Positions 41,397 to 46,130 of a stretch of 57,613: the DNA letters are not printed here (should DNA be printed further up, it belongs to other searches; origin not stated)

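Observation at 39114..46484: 2456-aa secreted array of PLAT/LH2-like modules encoded directly after virB4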

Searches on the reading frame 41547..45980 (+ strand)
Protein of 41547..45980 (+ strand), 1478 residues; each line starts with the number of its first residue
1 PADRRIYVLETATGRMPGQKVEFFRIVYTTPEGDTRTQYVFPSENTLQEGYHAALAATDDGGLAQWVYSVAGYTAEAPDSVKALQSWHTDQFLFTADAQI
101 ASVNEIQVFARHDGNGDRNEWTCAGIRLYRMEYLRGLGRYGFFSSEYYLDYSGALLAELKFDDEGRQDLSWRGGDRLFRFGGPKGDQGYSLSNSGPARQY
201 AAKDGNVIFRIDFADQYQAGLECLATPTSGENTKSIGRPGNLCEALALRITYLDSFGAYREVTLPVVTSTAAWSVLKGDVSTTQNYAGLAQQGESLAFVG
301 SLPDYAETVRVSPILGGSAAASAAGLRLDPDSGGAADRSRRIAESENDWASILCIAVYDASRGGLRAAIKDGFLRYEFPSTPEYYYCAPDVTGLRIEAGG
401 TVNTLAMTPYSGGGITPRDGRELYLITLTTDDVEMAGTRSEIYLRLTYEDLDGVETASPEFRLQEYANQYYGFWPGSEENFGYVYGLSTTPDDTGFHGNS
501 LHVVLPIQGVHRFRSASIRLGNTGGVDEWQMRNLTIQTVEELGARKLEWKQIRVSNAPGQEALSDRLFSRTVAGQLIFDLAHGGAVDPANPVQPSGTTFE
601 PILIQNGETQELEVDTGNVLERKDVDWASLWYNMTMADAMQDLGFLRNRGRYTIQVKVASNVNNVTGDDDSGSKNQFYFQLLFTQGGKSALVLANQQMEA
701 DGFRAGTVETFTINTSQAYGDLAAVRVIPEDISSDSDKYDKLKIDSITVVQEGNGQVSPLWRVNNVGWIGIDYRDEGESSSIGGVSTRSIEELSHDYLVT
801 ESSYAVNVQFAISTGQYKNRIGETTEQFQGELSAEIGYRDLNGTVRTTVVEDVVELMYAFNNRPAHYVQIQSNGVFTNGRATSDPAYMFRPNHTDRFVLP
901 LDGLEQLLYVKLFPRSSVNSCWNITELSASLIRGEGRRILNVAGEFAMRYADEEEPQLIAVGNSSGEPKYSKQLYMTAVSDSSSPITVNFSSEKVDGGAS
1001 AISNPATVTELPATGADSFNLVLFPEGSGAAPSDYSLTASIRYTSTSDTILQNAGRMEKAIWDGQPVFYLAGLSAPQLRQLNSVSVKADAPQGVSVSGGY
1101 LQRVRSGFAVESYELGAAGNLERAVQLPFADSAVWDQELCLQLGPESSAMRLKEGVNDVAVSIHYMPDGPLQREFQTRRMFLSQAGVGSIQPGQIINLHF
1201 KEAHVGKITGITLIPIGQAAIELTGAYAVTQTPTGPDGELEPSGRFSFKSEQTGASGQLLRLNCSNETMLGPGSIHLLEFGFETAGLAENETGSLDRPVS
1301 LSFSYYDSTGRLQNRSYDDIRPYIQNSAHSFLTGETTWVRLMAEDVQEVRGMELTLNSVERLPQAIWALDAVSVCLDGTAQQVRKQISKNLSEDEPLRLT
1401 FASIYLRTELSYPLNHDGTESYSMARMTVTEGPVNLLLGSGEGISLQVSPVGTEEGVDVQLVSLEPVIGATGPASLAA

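Call 71: search_dna_similar(query=window:41547-45980:+, collection=plasmids, mode=protein, max_rows=15, max_evalue=0.001)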
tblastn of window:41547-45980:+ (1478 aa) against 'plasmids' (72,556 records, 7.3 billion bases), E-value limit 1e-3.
No match.

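Call 73: search_dna_similar(query=window:41547-45980:+, collection=phages, mode=protein, max_rows=10, max_evalue=0.001)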
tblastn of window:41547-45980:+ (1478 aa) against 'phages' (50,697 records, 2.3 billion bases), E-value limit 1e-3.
No match.
